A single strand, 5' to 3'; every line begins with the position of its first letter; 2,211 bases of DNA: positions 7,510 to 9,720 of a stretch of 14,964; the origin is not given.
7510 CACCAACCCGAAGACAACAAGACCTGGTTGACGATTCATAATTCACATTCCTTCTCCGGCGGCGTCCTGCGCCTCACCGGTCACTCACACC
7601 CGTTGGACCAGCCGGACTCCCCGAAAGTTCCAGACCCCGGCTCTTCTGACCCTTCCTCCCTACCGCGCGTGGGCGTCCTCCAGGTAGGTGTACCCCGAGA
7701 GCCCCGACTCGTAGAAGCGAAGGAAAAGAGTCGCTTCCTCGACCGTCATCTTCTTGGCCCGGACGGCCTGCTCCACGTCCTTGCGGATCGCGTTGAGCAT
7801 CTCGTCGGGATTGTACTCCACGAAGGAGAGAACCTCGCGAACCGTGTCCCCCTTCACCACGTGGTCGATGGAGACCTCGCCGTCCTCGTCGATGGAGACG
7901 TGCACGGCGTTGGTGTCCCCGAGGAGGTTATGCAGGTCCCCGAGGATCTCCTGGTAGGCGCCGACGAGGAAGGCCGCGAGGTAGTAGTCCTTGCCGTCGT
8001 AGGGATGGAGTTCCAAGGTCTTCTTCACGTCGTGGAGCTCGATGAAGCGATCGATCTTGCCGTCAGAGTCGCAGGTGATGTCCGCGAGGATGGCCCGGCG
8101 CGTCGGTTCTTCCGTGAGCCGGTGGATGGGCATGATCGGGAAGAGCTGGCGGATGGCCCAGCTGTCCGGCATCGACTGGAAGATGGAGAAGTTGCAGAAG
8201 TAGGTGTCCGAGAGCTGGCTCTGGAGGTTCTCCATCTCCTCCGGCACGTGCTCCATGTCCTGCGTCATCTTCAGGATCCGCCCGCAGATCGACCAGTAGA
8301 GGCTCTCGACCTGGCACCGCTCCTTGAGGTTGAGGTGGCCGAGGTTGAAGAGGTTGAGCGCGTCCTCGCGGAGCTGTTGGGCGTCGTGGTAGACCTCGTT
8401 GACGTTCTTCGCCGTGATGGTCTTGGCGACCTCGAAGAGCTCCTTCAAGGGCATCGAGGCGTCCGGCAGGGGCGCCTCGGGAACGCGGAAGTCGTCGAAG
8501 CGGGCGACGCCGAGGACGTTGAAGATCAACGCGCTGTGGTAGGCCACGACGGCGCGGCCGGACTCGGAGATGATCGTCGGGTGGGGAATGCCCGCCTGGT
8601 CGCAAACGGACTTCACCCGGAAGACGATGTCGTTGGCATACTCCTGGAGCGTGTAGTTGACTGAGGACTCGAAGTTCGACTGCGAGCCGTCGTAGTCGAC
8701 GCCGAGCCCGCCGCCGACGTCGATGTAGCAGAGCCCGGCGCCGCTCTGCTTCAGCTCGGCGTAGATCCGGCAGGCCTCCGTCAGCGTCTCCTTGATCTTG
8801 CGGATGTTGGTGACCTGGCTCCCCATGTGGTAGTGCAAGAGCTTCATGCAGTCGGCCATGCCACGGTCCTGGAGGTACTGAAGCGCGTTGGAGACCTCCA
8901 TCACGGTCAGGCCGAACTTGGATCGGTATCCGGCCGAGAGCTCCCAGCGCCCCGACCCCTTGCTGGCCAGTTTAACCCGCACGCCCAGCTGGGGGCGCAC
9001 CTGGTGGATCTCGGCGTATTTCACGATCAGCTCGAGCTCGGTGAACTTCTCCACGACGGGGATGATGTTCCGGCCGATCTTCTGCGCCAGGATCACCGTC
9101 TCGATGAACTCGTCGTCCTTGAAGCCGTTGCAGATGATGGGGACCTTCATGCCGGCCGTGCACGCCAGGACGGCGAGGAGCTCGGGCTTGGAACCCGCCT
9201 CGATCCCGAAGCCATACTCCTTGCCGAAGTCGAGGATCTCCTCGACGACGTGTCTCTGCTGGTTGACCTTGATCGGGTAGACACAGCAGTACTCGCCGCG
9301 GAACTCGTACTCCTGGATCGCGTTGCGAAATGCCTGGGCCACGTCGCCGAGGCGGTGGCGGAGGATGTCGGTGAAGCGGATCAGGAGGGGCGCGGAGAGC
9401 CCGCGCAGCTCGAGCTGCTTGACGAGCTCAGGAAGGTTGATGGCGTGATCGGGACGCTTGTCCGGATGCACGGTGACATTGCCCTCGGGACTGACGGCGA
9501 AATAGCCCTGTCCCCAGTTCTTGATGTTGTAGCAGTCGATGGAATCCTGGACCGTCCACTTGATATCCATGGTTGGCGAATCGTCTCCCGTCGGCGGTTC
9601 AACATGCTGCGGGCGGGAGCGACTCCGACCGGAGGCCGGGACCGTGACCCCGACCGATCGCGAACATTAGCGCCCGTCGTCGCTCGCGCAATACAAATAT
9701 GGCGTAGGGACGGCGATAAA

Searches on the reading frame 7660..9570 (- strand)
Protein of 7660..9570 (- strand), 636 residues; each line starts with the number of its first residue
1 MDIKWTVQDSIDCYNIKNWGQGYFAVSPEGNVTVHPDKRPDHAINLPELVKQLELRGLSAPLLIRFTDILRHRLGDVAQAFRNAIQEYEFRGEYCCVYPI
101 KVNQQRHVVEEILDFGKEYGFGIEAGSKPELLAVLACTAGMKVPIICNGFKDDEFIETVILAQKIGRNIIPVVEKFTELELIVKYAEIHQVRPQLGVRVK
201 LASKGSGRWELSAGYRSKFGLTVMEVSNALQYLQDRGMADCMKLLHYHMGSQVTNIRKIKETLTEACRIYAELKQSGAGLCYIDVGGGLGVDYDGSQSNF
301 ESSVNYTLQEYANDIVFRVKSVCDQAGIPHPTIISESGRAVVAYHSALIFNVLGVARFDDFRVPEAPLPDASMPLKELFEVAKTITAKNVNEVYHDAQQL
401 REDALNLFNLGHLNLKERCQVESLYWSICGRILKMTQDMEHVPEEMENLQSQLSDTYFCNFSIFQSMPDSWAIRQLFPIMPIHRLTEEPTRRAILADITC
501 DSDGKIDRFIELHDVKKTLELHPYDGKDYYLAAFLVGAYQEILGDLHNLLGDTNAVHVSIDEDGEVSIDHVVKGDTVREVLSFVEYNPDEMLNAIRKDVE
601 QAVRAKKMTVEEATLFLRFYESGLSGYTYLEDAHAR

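Call 5: search_protein_families(library=pfam, proteins=[window:7660-9570:-], max_evalue=0.001)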
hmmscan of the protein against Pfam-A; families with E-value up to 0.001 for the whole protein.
window:7660-9570:- (636 aa): 3 families
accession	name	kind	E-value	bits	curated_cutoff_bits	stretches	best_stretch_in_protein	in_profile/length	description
PF02784.22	Orn_Arg_deC_N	-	8.2e-37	127.3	23.4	1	75-343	2-247/247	Pyridoxal-dependent decarboxylase, pyridoxal binding domain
PF17810.6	Arg_decarb_HB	-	4.7e-23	81.7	23.3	1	370-450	3-84/84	Arginine decarboxylase helical bundle domain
PF17944.6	Arg_decarbox_C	-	2.9e-17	63.4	23.3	1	577-630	1-51/51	Arginine decarboxylase C-terminal helical extension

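Call 70: list_cluster_members(proteins=[window:7660-9570:-, window:343-2574:-, window:2571-3695:-, window:5468-6766:-, window:6811-7548:-, window:12782-14920:+])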
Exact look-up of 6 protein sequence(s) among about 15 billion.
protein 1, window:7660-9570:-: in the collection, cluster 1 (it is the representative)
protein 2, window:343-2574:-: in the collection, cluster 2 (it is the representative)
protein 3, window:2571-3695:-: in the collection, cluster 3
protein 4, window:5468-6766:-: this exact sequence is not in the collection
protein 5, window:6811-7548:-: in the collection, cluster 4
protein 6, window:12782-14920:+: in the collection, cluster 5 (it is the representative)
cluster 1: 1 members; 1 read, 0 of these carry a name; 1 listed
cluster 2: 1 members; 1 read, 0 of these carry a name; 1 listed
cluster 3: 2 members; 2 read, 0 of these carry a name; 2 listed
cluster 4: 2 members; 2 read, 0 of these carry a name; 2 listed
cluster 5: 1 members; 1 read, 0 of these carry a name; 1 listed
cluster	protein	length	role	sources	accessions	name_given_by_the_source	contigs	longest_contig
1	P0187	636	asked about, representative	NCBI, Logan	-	-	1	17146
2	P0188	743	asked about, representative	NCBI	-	-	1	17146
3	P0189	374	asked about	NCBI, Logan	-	-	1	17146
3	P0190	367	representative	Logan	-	-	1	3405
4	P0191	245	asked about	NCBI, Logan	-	-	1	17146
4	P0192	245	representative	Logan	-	-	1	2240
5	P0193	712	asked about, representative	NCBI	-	-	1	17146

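Call 71: find_homologous_proteins(query=window:7660-9570:-, max_evalue=1e-100)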
Query window:7660-9570:- (636 aa): 7998 proteins with E <= 1e-100 among 8000 candidates; the best 120 are listed.
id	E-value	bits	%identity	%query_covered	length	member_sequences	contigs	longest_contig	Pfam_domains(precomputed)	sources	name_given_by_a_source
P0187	0.0e+0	1464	100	100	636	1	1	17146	PF17944.7,PF17810.7,PF02784.23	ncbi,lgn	-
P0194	0.0e+0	1145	76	100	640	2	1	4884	PF17944.7,PF17810.7,PF02784.23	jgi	jgi:arginine decarboxylase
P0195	0.0e+0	1134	76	100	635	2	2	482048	PF17944.7,PF17810.7,PF02784.23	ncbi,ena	ncbi:MAG: biosynthetic arginine decarboxylase [Candidatus Hydrogenedentota bacterium]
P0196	0.0e+0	1124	75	100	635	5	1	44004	PF17944.7,PF17810.7,PF02784.23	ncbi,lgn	-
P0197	0.0e+0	1122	75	99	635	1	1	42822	PF17944.7,PF17810.7,PF02784.23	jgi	-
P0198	0.0e+0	1119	75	99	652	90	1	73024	PF17944.7,PF17810.7,PF02784.23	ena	-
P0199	0.0e+0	1118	74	99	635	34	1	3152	PF17944.7,PF17810.7,PF02784.23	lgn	-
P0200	0.0e+0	1118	73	100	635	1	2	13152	PF17944.7,PF17810.7,PF02784.23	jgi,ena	jgi:arginine decarboxylase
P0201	0.0e+0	1117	74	100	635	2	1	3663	PF17944.7,PF17810.7,PF02784.23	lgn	-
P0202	0.0e+0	1109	74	100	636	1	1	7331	PF17944.7,PF17810.7,PF02784.23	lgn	-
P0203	0.0e+0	1108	73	100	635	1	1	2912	PF17944.7,PF17810.7,PF02784.23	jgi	jgi:arginine decarboxylase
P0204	0.0e+0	1105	74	99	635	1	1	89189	PF17944.7,PF17810.7,PF02784.23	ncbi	-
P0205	0.0e+0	1104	74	99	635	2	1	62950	PF17944.7,PF17810.7,PF02784.23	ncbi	ncbi:MAG: biosynthetic arginine decarboxylase [Terriglobia bacterium]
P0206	0.0e+0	1099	73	99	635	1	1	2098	PF17944.7,PF17810.7,PF02784.23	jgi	jgi:arginine decarboxylase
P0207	0.0e+0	1099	73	99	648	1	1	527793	PF17944.7,PF17810.7,PF02784.23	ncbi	ncbi:MAG: biosynthetic arginine decarboxylase [Acidobacteriota bacterium]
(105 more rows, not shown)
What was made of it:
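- Tried and rejected: The phylum assignment is therefore tentative (call 71).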
